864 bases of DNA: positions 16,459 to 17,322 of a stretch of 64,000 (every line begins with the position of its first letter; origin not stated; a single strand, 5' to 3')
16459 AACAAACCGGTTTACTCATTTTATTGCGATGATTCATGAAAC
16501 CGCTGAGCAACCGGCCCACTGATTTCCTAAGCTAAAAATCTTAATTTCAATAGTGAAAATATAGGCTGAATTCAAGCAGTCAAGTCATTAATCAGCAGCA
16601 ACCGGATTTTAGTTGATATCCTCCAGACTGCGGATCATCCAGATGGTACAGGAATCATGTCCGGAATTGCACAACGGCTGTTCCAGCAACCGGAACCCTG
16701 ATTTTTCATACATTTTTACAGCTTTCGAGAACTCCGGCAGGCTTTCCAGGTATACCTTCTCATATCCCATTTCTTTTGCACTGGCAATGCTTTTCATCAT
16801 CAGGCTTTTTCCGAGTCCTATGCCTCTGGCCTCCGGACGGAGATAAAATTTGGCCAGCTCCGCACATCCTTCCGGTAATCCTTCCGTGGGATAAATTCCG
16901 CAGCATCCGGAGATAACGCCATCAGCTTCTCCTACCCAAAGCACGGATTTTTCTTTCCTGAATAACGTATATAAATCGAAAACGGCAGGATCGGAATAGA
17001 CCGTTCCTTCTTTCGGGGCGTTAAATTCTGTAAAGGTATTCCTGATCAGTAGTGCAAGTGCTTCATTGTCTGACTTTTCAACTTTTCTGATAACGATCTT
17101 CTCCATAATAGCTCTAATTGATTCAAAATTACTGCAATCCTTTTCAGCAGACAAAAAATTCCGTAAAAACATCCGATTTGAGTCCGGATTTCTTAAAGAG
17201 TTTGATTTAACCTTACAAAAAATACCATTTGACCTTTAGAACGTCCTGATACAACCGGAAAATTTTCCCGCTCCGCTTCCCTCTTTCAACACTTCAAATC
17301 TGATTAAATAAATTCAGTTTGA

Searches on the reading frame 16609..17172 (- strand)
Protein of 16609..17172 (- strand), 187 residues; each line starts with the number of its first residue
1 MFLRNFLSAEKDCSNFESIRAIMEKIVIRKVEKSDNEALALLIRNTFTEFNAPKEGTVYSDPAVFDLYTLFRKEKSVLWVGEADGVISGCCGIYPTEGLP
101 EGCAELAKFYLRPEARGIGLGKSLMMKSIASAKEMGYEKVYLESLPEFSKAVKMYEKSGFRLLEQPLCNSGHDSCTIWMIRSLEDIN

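Call 6: search_protein_families(library=pfam, proteins=[window:16609-17172:-], max_evalue=0.01)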
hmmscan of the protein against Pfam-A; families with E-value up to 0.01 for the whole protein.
window:16609-17172:- (187 aa): 6 families
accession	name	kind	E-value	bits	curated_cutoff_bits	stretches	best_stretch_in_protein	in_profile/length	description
PF00583.31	Acetyltransf_1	-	4.8e-18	66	20.7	1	54-160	11-116/116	Acetyltransferase (GNAT) family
PF13508.13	Acetyltransf_7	-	3.1e-12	47.1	27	1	75-161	2-83/84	Acetyltransferase (GNAT) domain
PF13673.13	Acetyltransf_10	-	2.8e-09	37.5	23.6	1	68-171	23-118/128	Acetyltransferase (GNAT) domain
PF13302.13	Acetyltransf_3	-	2.4e-06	28.7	25.4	1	26-161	2-138/138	Acetyltransferase (GNAT) domain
PF13527.13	Acetyltransf_9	-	0.0015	19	25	1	28-162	2-126/127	Acetyltransferase (GNAT) domain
PF08445.16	FR47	-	0.0017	18.8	22.1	1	104-165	22-82/86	FR47-like protein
